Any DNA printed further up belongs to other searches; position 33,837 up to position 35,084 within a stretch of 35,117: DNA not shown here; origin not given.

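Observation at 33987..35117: Two tandem pentapeptide-repeat genes in a phage: candidate DNA-mimic anti-defence or topoisomerase-modulating module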

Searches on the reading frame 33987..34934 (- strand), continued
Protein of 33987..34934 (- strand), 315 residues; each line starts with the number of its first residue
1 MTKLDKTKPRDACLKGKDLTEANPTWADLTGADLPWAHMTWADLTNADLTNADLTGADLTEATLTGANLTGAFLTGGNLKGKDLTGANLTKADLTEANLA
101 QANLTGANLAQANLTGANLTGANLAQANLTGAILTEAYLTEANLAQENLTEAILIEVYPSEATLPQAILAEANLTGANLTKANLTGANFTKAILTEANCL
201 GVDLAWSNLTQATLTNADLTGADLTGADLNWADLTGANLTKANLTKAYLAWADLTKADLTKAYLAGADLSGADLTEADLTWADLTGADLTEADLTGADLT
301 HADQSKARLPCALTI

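Call 83: get_annotated_region(hit=H66, flank=4000)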
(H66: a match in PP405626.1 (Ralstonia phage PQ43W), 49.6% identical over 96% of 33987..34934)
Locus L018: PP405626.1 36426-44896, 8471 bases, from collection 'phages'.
description: Ralstonia phage PQ43W, complete genome.
organism: Ralstonia phage PQ43W (NCBI taxid 3126307)
taxonomy: Viruses; Duplodnaviria; Heunggongvirae; Uroviricota; Caudoviricetes
host: Ralstonia pseudosolanacearum NdE; source: disease plant; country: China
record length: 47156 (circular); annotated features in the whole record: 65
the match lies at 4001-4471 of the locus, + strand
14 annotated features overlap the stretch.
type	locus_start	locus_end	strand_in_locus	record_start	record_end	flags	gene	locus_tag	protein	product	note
CDS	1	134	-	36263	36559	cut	-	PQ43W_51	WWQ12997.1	hypothetical protein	-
CDS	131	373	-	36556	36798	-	-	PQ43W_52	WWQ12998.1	hypothetical protein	-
CDS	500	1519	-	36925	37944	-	-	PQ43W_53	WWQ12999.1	major head protein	-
CDS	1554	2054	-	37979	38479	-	-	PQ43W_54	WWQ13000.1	minor head protein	-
CDS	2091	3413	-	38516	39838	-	-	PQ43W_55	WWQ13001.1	head maturation protease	-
CDS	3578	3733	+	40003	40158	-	-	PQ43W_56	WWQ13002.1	hypothetical protein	-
CDS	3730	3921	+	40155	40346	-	-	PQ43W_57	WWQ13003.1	hypothetical protein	-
CDS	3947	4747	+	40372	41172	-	-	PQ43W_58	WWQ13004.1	hypothetical protein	-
CDS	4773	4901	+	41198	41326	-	-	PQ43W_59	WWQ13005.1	hypothetical protein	-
CDS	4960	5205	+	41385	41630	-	-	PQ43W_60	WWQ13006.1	hypothetical protein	-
CDS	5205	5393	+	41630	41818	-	-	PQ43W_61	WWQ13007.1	hypothetical protein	-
CDS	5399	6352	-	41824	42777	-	-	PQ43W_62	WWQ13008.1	head morphogenesis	-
CDS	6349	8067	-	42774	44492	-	-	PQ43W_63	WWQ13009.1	portal protein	-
CDS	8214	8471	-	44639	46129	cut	-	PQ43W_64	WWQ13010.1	terminase large subunit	-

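Call 84: get_annotated_region(hit=H82, flank=4000)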
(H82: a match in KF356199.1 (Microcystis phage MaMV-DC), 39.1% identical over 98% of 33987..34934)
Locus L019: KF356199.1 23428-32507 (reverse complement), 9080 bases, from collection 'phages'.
description: Microcystis phage MaMV-DC, complete genome.
organism: Microcystis phage MaMV-DC (NCBI taxid 1357715)
taxonomy: Viruses; Duplodnaviria; Heunggongvirae; Uroviricota; Caudoviricetes; Fukuivirus; Fukuivirus MVDC
host: Microcystis aeruginosa; source: -; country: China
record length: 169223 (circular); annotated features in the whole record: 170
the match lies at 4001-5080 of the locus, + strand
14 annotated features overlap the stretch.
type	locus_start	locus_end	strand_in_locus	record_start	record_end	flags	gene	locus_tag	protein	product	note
CDS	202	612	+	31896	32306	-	-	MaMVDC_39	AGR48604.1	hypothetical protein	ORF39L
CDS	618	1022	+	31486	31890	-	-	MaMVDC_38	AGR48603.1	hypothetical protein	ORF38L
CDS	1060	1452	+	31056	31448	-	-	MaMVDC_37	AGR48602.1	hypothetical protein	ORF37L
CDS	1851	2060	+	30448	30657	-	-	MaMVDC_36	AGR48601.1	hypothetical protein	ORF36L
CDS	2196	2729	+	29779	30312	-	-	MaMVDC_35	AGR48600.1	hypothetical protein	ORF35L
CDS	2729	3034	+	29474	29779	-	-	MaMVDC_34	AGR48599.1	XRE-family like protein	ORF34L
CDS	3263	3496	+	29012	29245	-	-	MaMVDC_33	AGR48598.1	hypothetical protein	ORF33L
CDS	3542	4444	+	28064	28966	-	-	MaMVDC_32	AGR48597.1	hypothetical protein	ORF32L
CDS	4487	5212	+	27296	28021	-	-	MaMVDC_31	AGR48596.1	pentapeptide repeats family protein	ORF31L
CDS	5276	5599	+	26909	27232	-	-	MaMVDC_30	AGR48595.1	hypothetical protein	ORF30L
CDS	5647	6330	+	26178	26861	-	-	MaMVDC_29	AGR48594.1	hypothetical protein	ORF29L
CDS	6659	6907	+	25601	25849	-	-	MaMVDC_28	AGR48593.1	hypothetical protein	ORF28L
CDS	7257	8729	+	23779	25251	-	-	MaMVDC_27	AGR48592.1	hypothetical protein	ORF27L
CDS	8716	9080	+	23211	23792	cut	-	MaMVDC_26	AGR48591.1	hypothetical protein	ORF26L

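Call 85: get_annotated_region(hit=H95, flank=4000)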
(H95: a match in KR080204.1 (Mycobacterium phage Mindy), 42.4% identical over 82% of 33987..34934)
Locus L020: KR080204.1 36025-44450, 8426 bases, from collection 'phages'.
description: Mycobacterium phage Mindy, complete genome.
organism: Mycobacterium phage Mindy (NCBI taxid 1647311)
taxonomy: Viruses; Duplodnaviria; Heunggongvirae; Uroviricota; Caudoviricetes; Kostyavirus; Kostyavirus toto
host: Mycobacterium smegmatis mc2 155; source: soil; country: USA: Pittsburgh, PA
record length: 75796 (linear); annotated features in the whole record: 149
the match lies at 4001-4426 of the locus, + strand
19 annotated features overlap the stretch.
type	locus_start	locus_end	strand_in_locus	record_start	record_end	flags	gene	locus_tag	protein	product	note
CDS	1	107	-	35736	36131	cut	49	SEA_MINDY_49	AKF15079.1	hypothetical protein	-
CDS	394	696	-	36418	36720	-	50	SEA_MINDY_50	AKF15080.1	hypothetical protein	-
CDS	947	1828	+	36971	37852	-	51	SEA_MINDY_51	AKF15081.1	tyrosine integrase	Integrase (Y-int)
CDS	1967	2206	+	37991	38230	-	52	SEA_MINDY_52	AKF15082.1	hypothetical protein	-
CDS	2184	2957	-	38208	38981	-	53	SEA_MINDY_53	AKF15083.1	hypothetical protein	-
CDS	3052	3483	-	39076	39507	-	54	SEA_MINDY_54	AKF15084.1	immunity repressor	-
CDS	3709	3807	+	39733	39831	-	55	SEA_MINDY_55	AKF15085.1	hypothetical protein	-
CDS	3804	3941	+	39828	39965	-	56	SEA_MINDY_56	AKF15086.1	hypothetical protein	-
CDS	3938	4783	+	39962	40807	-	57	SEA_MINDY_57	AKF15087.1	pentapeptide repeat protein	-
CDS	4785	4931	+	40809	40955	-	58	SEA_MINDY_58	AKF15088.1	hypothetical protein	-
CDS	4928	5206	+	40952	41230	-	59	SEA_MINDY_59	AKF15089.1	hypothetical protein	-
CDS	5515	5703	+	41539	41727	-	60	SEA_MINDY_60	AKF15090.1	hypothetical protein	-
CDS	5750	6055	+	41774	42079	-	61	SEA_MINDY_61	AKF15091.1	hypothetical protein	-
CDS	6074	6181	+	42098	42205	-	62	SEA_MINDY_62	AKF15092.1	hypothetical protein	-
CDS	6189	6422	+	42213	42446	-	63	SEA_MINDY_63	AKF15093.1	hypothetical protein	-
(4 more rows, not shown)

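Call 92: list_cluster_members(proteins=[P0001, P0008, P0017, window:33987-34934:-])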
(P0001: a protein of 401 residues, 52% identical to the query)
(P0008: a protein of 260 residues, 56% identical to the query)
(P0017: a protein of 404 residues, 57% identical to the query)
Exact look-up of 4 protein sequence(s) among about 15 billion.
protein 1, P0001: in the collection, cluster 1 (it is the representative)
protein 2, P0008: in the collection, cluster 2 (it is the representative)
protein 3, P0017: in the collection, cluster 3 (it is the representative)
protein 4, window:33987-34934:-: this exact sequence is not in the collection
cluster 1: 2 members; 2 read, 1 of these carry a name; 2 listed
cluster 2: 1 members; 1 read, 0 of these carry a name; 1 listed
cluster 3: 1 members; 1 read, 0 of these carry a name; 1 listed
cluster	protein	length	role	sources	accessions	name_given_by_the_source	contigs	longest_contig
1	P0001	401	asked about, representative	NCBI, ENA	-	-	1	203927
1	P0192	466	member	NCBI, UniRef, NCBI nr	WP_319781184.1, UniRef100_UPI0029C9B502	pentapeptide repeat-containing protein [Maridesulfovibrio sp.] | pentapeptide repeat-containing protein n=1 Tax=Maridesulfovibrio sp. TaxID=2795000 ...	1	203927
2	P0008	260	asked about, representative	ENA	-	-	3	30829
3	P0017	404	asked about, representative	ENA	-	-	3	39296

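Call 93: search_protein_families(library=pfam, proteins=[L019:3542-4444:+, L019:4487-5212:+, L020:3938-4783:+, L018:3947-4747:+], max_evalue=0.001)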
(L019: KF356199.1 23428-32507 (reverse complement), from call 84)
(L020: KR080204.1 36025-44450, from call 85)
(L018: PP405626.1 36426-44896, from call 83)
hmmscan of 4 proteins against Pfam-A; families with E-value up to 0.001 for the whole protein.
L019:3542-4444:+ (300 aa): 3 families
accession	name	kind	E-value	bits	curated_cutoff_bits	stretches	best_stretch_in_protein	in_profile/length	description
PF00805.28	Pentapeptide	-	5e-100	326.8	20.2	8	227-266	1-40/40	Pentapeptide repeats (8 copies)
PF13576.12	Pentapeptide_3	-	4.8e-26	91.2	27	1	235-275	2-45/48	Pentapeptide repeats (9 copies)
PF13599.13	Pentapeptide_4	-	7.8e-24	84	38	2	140-212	4-76/78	Pentapeptide repeat region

L019:4487-5212:+ (241 aa): 3 families
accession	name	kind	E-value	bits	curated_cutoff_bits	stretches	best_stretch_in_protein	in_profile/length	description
PF00805.28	Pentapeptide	-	1.2e-76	252.1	20.2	6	168-207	1-40/40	Pentapeptide repeats (8 copies)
PF13599.13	Pentapeptide_4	-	2.2e-26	92.1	38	4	115-190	3-78/78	Pentapeptide repeat region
PF13576.12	Pentapeptide_3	-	4.6e-25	88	27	1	181-223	2-47/48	Pentapeptide repeats (9 copies)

L020:3938-4783:+ (281 aa): 4 families
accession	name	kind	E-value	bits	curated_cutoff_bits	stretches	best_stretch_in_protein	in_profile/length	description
PF00805.28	Pentapeptide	-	3.2e-30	103.8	20.2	4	48-86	1-39/40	Pentapeptide repeats (8 copies)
PF19062.5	DUF5758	-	2.3e-29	101.9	26.9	1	176-278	4-105/105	Family of unknown function (DUF5758)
PF13599.13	Pentapeptide_4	-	1.4e-13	51.1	38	2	95-160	3-68/78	Pentapeptide repeat region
PF13576.12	Pentapeptide_3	-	9.4e-10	39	27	0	126-158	2-36/48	Pentapeptide repeats (9 copies)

L018:3947-4747:+ (266 aa): 3 families
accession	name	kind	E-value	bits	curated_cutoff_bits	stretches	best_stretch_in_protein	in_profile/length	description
PF00805.28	Pentapeptide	-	2.3e-55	184.1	20.2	4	64-103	1-40/40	Pentapeptide repeats (8 copies)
PF13576.12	Pentapeptide_3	-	5.8e-15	55.7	27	2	37-74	2-42/48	Pentapeptide repeats (9 copies)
PF13599.13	Pentapeptide_4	-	7.5e-06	26.4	38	0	34-100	11-77/78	Pentapeptide repeat region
